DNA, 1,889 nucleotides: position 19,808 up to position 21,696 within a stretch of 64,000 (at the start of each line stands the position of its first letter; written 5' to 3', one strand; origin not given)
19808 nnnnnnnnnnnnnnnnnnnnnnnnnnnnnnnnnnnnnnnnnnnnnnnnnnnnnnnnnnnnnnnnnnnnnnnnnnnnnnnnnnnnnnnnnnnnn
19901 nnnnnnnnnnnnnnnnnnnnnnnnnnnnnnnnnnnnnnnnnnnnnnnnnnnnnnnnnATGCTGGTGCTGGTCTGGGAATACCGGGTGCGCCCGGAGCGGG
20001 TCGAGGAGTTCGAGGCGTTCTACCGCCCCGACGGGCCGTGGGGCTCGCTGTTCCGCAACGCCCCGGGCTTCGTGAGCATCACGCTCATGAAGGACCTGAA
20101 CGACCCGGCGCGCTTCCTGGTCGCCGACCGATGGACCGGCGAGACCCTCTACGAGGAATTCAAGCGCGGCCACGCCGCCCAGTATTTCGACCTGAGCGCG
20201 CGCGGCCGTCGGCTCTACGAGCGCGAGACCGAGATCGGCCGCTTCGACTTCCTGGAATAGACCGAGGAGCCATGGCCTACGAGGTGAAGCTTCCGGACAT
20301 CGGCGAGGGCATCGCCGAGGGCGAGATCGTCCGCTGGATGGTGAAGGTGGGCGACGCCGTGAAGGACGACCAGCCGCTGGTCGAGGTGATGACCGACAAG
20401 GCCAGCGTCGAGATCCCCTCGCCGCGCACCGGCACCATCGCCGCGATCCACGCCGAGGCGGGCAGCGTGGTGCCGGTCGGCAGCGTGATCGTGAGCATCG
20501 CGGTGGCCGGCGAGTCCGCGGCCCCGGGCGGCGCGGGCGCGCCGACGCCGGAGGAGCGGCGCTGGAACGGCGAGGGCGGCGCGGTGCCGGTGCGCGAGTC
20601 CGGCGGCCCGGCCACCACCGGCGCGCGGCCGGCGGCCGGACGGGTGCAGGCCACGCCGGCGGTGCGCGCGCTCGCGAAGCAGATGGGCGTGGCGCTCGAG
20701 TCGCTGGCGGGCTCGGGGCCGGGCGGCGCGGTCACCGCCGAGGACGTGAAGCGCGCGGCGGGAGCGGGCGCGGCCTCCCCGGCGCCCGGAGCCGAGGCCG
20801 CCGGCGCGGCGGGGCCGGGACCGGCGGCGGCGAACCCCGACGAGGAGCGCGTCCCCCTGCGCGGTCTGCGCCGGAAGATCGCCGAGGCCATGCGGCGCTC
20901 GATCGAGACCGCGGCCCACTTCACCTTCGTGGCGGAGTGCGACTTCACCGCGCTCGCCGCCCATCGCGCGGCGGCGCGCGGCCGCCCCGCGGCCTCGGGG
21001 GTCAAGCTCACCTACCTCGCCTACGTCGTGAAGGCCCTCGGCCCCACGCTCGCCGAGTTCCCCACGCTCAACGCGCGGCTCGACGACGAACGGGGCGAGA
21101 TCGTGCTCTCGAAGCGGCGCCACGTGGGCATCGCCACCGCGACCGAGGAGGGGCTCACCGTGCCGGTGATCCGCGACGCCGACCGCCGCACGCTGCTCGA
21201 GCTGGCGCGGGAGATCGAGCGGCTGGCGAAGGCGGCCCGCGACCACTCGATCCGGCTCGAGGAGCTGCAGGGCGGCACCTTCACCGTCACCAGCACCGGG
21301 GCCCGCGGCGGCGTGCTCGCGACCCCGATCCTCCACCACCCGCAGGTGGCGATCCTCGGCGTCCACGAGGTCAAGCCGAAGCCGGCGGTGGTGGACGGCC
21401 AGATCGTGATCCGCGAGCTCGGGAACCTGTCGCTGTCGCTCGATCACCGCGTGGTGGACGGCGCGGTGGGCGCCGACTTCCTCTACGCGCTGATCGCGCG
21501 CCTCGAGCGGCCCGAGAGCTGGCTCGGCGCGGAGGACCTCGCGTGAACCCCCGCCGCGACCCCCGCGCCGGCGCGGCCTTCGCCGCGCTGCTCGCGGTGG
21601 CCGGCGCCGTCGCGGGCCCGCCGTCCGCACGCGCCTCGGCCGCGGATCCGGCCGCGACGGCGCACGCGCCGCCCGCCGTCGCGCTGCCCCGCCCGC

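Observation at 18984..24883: Scrambled 2-oxoacid dehydrogenase operon: E1beta-ABM-E2-secreted prolyl oligopeptidase-E1alpha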

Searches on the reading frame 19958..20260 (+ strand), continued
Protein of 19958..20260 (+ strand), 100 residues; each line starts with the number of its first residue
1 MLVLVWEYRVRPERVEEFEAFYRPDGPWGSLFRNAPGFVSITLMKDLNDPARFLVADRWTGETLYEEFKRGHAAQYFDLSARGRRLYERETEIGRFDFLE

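Call 63: fold_search(model_id=the predicted structure, library=pdb)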
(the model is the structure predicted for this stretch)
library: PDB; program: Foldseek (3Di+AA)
matches with E <= 10: 1502; with E <= 0.001: 111
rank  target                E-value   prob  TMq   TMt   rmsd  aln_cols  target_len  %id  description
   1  2gff_B                7.3e-07  1.00  0.76  0.76   2.6       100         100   21  Crystal Structure of Yersinia pestis LsrG (released 2007-04-03)
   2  2gff_A                1.0e-06  1.00  0.79  0.81   2.2       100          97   20  Crystal Structure of Yersinia pestis LsrG (released 2007-04-03)
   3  2omo_E                1.3e-06  1.00  0.71  0.74   3.2       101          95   19  Putative antibiotic biosynthesis monooxygenase from Nitrosomonas europaea (released 2007-01-30)
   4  3qmq_A                1.4e-06  1.00  0.76  0.78   2.6       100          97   20  Crystal Structure of E. coli LsrG (released 2011-04-13)
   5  1iuj_B                1.8e-06  1.00  0.79  0.77   2.4       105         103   20  The structure of TT1380 protein from thermus thermophilus (released 2003-09-09)
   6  2omo_D                2.2e-06  1.00  0.74  0.71   2.2        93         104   17  Putative antibiotic biosynthesis monooxygenase from Nitrosomonas europaea (released 2007-01-30)
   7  9lmm_A                2.9e-06  1.00  0.81  0.87   2.1       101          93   21  An antibiotic biosynthesis monooxygenase family protein from Streptomyces sp. MA37 (released 2025-11-26)
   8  8ecx_B                3.1e-06  1.00  0.73  0.73   3.0       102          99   15  PA0709 with glyoxal and BME modifications (released 2023-09-27)
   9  4dpo_B                3.8e-06  1.00  0.72  0.71   2.3        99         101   15  Crystal structure of a conserved protein MM_1583 from Methanosarcina mazei Go1 (released 2012-02-29)
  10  8eif_B                4.0e-06  1.00  0.73  0.75   2.9       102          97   15  Crystal structure of unmodified Pseudomonas aeruginosa protein PA0709 (released 2023-09-27)
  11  8eif_A                4.0e-06  1.00  0.73  0.74   2.9       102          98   15  Crystal structure of unmodified Pseudomonas aeruginosa protein PA0709 (released 2023-09-27)
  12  8ecx_E                4.3e-06  1.00  0.76  0.76   2.8       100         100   16  PA0709 with glyoxal and BME modifications (released 2023-09-27)
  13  8ecx_A                4.6e-06  1.00  0.73  0.74   2.9       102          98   15  PA0709 with glyoxal and BME modifications (released 2023-09-27)
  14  2omo_F                5.3e-06  1.00  0.78  0.80   2.1        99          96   16  Putative antibiotic biosynthesis monooxygenase from Nitrosomonas europaea (released 2007-01-30)
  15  2omo_C                5.3e-06  1.00  0.77  0.75   2.3        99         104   17  Putative antibiotic biosynthesis monooxygenase from Nitrosomonas europaea (released 2007-01-30)
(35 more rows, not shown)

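Call 68: find_encoding_contigs(protein=P0157, flank=6000, max_places=3)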
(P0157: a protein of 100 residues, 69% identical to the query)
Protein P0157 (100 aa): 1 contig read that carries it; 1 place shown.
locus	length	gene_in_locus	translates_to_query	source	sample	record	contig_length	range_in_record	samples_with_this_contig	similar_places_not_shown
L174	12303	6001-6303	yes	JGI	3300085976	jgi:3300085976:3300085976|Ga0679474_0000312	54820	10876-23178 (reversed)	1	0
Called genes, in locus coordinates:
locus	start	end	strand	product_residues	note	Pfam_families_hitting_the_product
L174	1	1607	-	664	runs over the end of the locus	PF01566:Nramp, PF00582:Usp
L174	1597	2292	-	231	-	PF01325:Fe_dep_repress, PF02742:Fe_dep_repr_C, PF04023:FeoA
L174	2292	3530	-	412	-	-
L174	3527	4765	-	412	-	PF06537:DHOR, PF00034:Cytochrom_C (faint), PF06537:DHOR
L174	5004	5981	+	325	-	PF02779:Transket_pyr, PF02780:Transketolase_C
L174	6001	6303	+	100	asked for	PF03992:ABM (faint)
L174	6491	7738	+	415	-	PF00364:Biotin_lipoyl, PF25997:BSH_YhbJ (faint), PF25919:BSH_CusB (weak), PF02817:E3_binding, PF00198:2-oxoacid_dh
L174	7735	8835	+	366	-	PF00676:E1_dh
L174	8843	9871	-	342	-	-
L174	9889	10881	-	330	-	PF00041:fn3 (weak), PF16656:Pur_ac_phosph_N (weak), PF13860:FlgD_ig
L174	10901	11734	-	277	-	PF00041:fn3 (weak), PF16656:Pur_ac_phosph_N (weak), PF10179:NDNF (faint), PF00041:fn3, PF16656:Pur_ac_phosph_N (weak)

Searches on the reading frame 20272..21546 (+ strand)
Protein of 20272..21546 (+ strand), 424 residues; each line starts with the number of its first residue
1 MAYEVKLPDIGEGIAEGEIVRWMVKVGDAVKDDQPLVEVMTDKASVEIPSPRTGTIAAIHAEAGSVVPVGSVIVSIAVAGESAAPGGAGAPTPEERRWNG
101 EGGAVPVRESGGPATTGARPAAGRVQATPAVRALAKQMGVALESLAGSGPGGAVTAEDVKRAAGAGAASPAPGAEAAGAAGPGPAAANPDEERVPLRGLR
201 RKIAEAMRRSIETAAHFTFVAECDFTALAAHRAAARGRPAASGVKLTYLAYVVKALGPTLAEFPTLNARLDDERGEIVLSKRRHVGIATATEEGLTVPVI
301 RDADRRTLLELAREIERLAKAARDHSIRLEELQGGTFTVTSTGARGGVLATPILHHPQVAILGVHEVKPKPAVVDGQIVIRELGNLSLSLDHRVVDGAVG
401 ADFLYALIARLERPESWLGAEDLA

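Call 6: search_protein_families(library=pfam, proteins=[window:20272-21546:+])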
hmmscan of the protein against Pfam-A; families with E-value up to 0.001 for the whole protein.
window:20272-21546:+ (424 aa): 3 families
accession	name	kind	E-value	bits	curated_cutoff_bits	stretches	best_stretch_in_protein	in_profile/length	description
PF00198.28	2-oxoacid_dh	-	1.1e-76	257.8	23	1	189-418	2-231/232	2-oxoacid dehydrogenases acyltransferase (catalytic domain)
PF00364.28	Biotin_lipoyl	-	1.7e-23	82.6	22.1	1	4-76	2-73/73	Biotin-requiring enzyme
PF02817.22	E3_binding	-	1.7e-14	54.2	23.7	1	125-160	1-36/36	e3 binding domain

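Call 7: search_protein_families(library=ncbifam, proteins=[window:20272-21546:+])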
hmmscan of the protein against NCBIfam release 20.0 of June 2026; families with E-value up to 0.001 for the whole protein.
window:20272-21546:+ (424 aa): 17 families
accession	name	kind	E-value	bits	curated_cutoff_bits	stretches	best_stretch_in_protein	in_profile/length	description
NF008814.0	PRK11854.1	equivalog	3.6e-98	329.6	722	1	3-412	208-630/637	pyruvate dehydrogenase complex dihydrolipoyllysine-residue acetyltransferase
NF004309.0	PRK05704.1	equivalog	3.4e-91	306.6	449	1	1-417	1-404/408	2-oxoglutarate dehydrogenase complex dihydrolipoyllysine-residue succinyltransferase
TIGR01348.1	PDHac_trf_long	equivalog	4.6e-85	286.3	552.1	1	3-412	156-580/587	dihydrolipoyllysine-residue acetyltransferase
TIGR01347.1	sucB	equivalog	3.1e-84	283.5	378.65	1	4-416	2-399/404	dihydrolipoyllysine-residue succinyltransferase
TIGR02927.1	SucB_Actino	equivalog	2.6e-81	274.2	423.45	1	2-413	126-570/579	2-oxoglutarate dehydrogenase, E2 component, dihydrolipoamide succinyltransferase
TIGR01349.1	PDHac_trf_mito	equivalog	7.5e-61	206.6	445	1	5-415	2-433/437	pyruvate dehydrogenase complex dihydrolipoamide acetyltransferase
NF008815.0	PRK11857.1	equivalog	3.4e-58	197.5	378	1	124-415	3-303/308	dihydrolipoamide acetyltransferase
NF011416.0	PRK14843.1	equivalog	2.1e-42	145.3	429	2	189-416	116-344/347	dihydrolipoamide acetyltransferase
NF011457.0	PRK14875.1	equivalog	1.9e-19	69.9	307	1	2-163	3-126/372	acetoin dehydrogenase dihydrolipoyllysine-residue acetyltransferase subunit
NF008907.0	PRK12270.1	equivalog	1.8e-17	62.5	878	1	164-411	101-361/1241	multifunctional oxoglutarate decarboxylase/oxoglutarate dehydrogenase thiamine pyrophosphate-binding subunit/dihydrolipoyllysine-residue suc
NF008854.0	PRK11892.1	equivalog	9.9e-11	40.9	454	1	1-87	1-88/464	pyruvate dehydrogenase complex E1 component subunit beta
NF005117.0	PRK06549.1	equivalog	5.1e-08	33.6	159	1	17-76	70-129/130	acetyl-CoA carboxylase biotin carboxyl carrier protein subunit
NF004173.0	PRK05641.1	equivalog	8e-06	26.5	199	1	17-75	93-151/153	putative acetyl-CoA carboxylase biotin carboxyl carrier protein subunit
NF006761.0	PRK09282.1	domain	1.4e-05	23.8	402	1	16-77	529-590/591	pyruvate carboxylase subunit B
TIGR02712.1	urea_carbox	equivalog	4.3e-05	21.4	1303.85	1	16-76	1140-1200/1201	urea carboxylase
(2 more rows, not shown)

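Call 20: search_solved_structures(query=window:20272-21546:+, max_evalue=1e-10)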
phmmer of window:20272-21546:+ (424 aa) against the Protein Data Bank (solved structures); distinct sequences matched with E-value up to 1e-10: 43.
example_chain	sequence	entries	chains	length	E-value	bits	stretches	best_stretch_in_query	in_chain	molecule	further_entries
3duf_I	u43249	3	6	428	3.4e-88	299.8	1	1-415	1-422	Dihydrolipoyllysine-residue acetyltransferase component of pyruvate dehydrogenase complex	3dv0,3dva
9y7v_D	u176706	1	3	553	4.9e-82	279.5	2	4-413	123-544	Dihydrolipoyllysine-residue acetyltransferase component of pyruvate dehydrogenase complex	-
7b9k_A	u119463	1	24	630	7.7e-76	259.1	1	4-406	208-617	Dihydrolipoyllysine-residue acetyltransferase component of pyruvate dehydrogenase complex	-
9njt_A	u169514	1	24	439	1.5e-56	195.6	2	158-416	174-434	Dihydrolipoyllysine-residue succinyltransferase component of 2-oxoglutarate dehydrogenase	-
1b5s_A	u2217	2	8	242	1.2e-55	192.6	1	179-415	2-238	DIHYDROLIPOAMIDE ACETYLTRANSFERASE | Dihydrolipoyllysine-residue acetyltransferase component of pyruvate dehydrogenase complex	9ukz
8eqn_A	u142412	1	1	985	3.8e-55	191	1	175-415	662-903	BG505 UFO-E2p-L4P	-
7q5q_B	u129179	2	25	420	1.2e-51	179.4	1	166-416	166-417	Dihydrolipoyllysine-residue succinyltransferase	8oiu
7uol_D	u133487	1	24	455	7.7e-48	166.9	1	113-415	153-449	Dihydrolipoyllysine-residue succinyltransferase component of 2-oxoglutarate dehydrogenase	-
8x02_A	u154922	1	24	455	2.9e-46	161.7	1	116-415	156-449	Dihydrolipoyllysine-residue succinyltransferase component of 2-oxoglutarate dehydrogenase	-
6h05_A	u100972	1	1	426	1.3e-45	159.6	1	176-415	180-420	Dihydrolipoyllysine-residue succinyltransferase component of 2-oxoglutarate dehydrogenase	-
3mae_A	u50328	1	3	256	3.5e-44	154.9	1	181-413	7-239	2-oxoisovalerate dehydrogenase E2 component, dihydrolipoamide acetyltransferase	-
6zzl_A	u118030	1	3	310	2.5e-41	145.5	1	127-413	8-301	Dihydrolipoyllysine-residue acetyltransferase component of pyruvate dehydrogenase complex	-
3rqc_A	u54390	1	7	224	2.3e-40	142.3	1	191-415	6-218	Probable lipoamide acyltransferase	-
4ofs_A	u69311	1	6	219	3.2e-40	141.8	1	191-414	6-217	Probable lipoamide acyltransferase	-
8piu_B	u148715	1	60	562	6.6e-39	137.5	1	4-416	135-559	Dihydrolipoyllysine-residue acetyltransferase component of pyruvate dehydrogenase complex,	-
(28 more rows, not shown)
